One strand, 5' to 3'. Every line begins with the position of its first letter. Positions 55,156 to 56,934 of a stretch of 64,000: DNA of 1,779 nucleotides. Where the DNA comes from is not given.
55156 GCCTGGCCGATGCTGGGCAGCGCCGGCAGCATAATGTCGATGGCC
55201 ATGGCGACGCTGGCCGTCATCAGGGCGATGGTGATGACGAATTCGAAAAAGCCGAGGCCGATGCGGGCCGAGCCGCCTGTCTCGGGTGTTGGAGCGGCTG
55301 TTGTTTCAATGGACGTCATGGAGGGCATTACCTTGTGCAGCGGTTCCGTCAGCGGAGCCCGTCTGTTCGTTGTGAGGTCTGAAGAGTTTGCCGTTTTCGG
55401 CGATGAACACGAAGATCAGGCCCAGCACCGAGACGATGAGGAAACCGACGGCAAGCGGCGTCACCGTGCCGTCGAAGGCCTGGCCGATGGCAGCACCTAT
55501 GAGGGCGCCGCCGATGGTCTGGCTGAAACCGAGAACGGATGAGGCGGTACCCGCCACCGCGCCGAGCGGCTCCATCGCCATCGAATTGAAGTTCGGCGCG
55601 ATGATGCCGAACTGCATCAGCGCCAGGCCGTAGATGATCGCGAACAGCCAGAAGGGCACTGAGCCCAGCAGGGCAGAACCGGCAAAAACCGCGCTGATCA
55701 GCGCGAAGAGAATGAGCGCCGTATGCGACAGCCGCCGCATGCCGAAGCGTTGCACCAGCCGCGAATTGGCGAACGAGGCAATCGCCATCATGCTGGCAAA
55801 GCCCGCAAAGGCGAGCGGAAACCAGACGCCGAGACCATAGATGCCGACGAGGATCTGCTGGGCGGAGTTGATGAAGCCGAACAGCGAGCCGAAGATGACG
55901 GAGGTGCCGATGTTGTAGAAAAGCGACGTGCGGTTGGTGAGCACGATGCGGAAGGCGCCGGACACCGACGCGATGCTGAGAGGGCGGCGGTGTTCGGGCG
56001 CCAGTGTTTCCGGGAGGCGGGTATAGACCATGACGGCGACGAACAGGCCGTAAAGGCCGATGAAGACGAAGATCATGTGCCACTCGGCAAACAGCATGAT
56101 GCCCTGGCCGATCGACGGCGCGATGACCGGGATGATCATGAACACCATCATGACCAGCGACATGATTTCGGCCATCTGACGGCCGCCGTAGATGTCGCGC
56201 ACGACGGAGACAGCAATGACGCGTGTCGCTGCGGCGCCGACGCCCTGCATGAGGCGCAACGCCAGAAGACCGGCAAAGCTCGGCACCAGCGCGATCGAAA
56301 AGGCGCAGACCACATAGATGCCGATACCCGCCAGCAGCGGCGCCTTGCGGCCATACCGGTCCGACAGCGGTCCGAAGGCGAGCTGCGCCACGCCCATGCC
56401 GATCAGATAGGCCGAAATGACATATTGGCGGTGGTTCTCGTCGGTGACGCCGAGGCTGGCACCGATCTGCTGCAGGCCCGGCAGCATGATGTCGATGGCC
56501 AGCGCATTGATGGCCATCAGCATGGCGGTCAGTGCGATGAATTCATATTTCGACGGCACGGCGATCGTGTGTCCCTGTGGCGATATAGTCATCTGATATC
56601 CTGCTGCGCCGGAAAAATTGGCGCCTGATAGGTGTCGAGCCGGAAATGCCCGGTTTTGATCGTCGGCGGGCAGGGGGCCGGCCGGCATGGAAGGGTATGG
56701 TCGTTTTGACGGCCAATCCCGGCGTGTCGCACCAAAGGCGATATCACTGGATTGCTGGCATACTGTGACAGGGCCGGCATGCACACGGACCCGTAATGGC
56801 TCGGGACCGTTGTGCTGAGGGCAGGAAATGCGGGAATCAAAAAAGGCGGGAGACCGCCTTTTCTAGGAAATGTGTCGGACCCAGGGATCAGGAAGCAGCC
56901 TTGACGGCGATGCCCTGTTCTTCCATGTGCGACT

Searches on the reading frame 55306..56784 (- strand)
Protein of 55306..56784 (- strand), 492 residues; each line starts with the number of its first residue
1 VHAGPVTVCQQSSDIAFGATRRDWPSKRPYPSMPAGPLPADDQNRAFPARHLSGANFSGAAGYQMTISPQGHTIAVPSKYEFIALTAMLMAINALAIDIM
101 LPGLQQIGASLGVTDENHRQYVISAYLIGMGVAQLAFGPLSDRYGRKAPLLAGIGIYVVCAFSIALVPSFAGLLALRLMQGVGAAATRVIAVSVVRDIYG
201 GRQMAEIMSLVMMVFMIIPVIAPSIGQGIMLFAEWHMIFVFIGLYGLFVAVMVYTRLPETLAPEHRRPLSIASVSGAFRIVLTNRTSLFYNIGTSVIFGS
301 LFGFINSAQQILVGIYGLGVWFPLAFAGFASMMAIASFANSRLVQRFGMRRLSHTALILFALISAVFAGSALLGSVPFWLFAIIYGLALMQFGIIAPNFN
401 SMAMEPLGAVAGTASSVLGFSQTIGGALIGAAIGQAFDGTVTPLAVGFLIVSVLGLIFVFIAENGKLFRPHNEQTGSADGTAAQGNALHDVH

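Call 37: search_protein_families(library=pfam, proteins=[window:55306-56784:-], max_evalue=0.0001)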
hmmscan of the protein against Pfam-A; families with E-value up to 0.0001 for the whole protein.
window:55306-56784:- (492 aa): 2 families
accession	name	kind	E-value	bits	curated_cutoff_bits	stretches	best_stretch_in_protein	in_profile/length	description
PF07690.21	MFS_1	-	1.8e-34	119.7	33.4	1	88-428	3-345/347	Major Facilitator Superfamily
PF00083.30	Sugar_tr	-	1.3e-06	28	22.3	1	121-193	50-125/452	Sugar (and other) transporter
